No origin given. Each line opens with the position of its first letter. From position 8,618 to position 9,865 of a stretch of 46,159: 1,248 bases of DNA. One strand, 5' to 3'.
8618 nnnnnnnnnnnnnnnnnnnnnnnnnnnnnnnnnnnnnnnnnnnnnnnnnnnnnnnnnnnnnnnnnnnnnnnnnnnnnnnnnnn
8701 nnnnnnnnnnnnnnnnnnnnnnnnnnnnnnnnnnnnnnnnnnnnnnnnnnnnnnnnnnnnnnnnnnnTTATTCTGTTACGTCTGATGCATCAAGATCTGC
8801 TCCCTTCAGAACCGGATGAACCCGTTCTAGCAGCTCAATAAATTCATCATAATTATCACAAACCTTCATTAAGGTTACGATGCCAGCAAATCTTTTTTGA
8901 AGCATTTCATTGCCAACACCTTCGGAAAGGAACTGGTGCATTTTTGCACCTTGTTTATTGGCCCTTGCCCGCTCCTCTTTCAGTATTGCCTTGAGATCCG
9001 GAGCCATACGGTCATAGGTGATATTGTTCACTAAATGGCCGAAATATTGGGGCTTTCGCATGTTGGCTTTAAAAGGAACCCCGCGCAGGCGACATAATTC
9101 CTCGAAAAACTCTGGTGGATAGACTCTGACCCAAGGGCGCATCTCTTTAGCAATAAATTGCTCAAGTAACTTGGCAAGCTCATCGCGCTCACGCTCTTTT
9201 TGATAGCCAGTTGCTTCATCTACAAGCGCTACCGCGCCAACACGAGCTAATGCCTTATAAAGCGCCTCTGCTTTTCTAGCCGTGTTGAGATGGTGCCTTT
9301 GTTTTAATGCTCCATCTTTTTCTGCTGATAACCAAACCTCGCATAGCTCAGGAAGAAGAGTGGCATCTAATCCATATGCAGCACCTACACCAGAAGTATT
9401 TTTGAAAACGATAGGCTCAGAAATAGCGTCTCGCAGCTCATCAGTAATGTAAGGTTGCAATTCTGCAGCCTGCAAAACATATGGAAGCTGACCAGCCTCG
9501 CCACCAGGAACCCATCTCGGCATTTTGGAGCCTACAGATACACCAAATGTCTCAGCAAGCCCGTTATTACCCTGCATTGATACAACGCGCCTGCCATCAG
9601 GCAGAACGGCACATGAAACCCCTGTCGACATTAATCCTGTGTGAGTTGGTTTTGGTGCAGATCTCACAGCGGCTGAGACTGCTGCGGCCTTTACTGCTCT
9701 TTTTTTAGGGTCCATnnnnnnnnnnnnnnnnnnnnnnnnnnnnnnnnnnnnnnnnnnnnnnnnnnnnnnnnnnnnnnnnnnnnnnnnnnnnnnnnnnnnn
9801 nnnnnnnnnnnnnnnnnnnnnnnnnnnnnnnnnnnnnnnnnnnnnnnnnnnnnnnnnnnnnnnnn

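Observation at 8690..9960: Moron in the rexAB/sieB position with its own AT-rich promoter region and double terminator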

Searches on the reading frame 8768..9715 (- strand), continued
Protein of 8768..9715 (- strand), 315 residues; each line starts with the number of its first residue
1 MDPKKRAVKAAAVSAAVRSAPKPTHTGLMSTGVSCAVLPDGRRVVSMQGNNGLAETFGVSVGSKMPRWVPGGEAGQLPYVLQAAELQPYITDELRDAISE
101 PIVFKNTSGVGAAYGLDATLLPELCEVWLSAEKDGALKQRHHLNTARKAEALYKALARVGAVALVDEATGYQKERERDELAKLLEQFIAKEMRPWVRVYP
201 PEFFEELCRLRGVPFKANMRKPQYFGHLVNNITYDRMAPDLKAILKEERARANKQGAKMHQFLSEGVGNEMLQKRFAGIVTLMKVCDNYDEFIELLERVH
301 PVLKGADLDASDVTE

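Call 105: search_dna_similar(query=window:8768-9715:-, collection=plasmids, mode=protein, max_rows=25, rows=spread)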
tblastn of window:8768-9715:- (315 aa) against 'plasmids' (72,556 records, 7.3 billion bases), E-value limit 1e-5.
Records with a match: 20; places in all: 22; records where one place covers at least 80% of the query: 17.
Best place of each record, by identity: <60% 20.
By first word of the organism name: Escherichia 5; Salmonella 3; Clostridium 3; Roseomonas 1; Methylorubrum 1; Caballeronia 1; Paraburkholderia 1; Deinococcus 1; Acinetobacter 1; Pantoea 1; and 2 more.
By predicted mobility (MOB-suite, as given by PLSDB): non-mobilizable 16; mobilizable 2; conjugative 2.
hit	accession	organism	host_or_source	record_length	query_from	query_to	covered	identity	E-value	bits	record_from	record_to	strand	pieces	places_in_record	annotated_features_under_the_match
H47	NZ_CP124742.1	Escherichia coli O157:H7 str. EDL933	Homo sapiens,feces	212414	33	312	89%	39.2%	1e-56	204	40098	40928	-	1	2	P63C domain-containing protein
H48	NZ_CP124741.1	Escherichia coli O157:H7 str. EDL933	Homo sapiens,feces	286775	33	312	89%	39.2%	1e-56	204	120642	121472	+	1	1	P63C domain-containing protein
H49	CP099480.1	Roseomonas mucosa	Human skin,single cell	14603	30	299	86%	39.6%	2e-44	169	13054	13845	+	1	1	P63C domain-containing protein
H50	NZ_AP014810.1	Methylorubrum populi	-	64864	33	302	86%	38.5%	5e-46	173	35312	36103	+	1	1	P63C domain-containing protein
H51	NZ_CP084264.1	Caballeronia sp. SL2Y3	Jalysus wickhami,Cell culture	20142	33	301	85%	37.6%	3e-45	171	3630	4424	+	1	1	P63C domain-containing protein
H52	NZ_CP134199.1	Paraburkholderia sp. FT54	single cell,Rhizosphere soil of Tomato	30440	33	301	85%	37.3%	5e-44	167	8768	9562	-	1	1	P63C domain-containing protein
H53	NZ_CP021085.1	Deinococcus ficus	Ficus religiosa L.,cell ...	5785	24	307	90%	33.8%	4e-46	173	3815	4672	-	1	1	P63C domain-containing protein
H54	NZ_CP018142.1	Acinetobacter larvae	Omphisa fuscidentalis Hampson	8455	24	301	88%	32.1%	4e-41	159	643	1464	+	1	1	P63C domain-containing protein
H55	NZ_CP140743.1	Salmonella enterica subsp. enterica serovar Newport str. ...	animal,bird feces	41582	33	301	85%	33.0%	1e-38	152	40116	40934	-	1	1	P63C domain-containing protein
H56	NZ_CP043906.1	Salmonella enterica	-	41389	33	301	85%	33.0%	1e-38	152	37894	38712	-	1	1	P63C domain-containing protein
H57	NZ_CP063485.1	Escherichia coli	chicken meat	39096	24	304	89%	27.7%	9e-12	73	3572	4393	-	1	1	P63C domain-containing protein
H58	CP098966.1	Escherichia coli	culture,Pooled faeces sample collected ...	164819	33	292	83%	29.4%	5e-24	109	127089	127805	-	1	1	P63C domain-containing protein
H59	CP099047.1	Escherichia coli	culture,Pooled faeces sample collected ...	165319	33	292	83%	29.4%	5e-24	109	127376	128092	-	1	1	P63C domain-containing protein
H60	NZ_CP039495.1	Salmonella enterica subsp. enterica serovar Bareilly str. ...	Homo sapiens,Human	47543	94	301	66%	33.2%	3e-27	119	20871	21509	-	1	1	P63C domain-containing protein | hypothetical protein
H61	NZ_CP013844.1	Clostridium botulinum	Microbial isolate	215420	35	298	84%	25.7%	7e-19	94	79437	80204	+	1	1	P63C domain-containing protein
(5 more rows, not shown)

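Call 106: get_annotated_region(hit=H53, flank=5000)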
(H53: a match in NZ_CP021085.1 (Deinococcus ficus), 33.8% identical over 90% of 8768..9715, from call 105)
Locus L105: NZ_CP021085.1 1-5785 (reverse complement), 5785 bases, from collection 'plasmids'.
description: Deinococcus ficus strain CC-FR2-10 plasmid pDFI4, complete sequence
organism: Deinococcus ficus (NCBI taxid 317577)
taxonomy: Bacteria; Deinococcota; Deinococci; Deinococcales; Deinococcaceae; Deinococcus; Deinococcus ficus
host: -; source: Ficus religiosa L.,cell culture,rhizosphere,rhizosphere; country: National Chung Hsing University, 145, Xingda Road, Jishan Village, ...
typing (MOB-suite, as given by PLSDB): non-mobilizable
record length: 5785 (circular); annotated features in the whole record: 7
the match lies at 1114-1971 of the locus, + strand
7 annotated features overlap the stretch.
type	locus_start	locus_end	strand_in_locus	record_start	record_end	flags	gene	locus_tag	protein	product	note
CDS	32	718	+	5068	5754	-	-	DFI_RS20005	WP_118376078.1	hypothetical protein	-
CDS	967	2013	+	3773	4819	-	-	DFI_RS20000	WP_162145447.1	P63C domain-containing protein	-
CDS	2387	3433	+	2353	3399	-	-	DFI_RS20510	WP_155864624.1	hypothetical protein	-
CDS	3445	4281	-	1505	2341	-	-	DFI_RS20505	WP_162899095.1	hypothetical protein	-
CDS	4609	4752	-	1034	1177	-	-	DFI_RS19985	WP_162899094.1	hypothetical protein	-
CDS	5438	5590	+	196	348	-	-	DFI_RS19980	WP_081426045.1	helix-turn-helix domain-containing protein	-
CDS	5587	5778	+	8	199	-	-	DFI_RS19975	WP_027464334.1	hypothetical protein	-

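Call 107: get_annotated_region(hit=H54, flank=8000)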
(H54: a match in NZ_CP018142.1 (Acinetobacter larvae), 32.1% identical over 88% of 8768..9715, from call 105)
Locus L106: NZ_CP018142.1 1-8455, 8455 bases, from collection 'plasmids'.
description: Acinetobacter larvae strain BRTC-1 plasmid pRW2, complete sequence
organism: Acinetobacter larvae (NCBI taxid 1789224)
taxonomy: Bacteria; Pseudomonadota; Gammaproteobacteria; Moraxellales; Moraxellaceae; Acinetobacter; Acinetobacter larvae
host: -; source: Omphisa fuscidentalis Hampson; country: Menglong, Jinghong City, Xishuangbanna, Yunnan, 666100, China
typing (MOB-suite, as given by PLSDB): mobilizable; replicon rep_cluster_1276; relaxase MOBQ
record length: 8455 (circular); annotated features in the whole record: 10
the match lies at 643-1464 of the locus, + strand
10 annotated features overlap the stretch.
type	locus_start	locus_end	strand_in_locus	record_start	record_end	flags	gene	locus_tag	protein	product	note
CDS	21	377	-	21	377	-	-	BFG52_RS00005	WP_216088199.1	LlaMI family restriction endonuclease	-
CDS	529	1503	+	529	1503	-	-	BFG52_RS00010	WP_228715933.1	P63C domain-containing protein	-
CDS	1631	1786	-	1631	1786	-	-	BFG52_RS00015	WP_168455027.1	hypothetical protein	-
CDS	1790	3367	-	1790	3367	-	-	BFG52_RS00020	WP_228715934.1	MobA/MobL family protein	-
CDS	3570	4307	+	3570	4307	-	-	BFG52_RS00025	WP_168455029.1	hypothetical protein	-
CDS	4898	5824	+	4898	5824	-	repM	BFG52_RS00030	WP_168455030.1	replication initiation protein RepM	GO:0006270 - DNA replication initiation [Evidence IEA]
CDS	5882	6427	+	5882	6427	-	-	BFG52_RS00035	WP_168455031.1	plasmid replication DNA-binding protein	-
CDS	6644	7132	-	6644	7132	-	-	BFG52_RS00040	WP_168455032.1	hypothetical protein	-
CDS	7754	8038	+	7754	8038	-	-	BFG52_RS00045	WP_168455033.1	hypothetical protein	-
CDS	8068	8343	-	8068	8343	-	-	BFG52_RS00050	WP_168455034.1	hypothetical protein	-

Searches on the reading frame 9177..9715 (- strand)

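Call 68: search_protein_families(library=pfam, proteins=[window:9177-9715:-], max_evalue=0.1)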
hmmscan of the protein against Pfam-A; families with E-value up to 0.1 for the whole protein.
window:9177-9715:- (179 aa): 0 families

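Call 83: predict_structure(alignment_id=A6)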
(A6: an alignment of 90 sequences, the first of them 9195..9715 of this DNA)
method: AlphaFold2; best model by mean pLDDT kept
length: 173 residues; sequences in the alignment: 90
mean_pLDDT: 90.4   pTM: 0.84
mean pLDDT of the five models: 90.4, 86.6, 86.3, 85.9, 83.6
residues with pLDDT >= 90: 114; 70-90: 57; 50-70: 2; < 50: 0
segments of 3 or more residues with pLDDT < 50: none
pLDDT, mean of each block of 10 residues (from residue 1): 80 89 94 94 91 89 80 85 94 92 84 93 97 96 95 91 94 87
secondary structure, 60 per line:
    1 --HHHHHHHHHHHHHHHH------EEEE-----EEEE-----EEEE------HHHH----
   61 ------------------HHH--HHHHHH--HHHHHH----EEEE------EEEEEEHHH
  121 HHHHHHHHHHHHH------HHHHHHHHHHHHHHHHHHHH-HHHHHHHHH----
elements in order: H3-18 E25-28 E34-37 E43-46 H53-56 H84-89 H92-97 E102-105 E112-117 H118-133 H140-159 H161-169
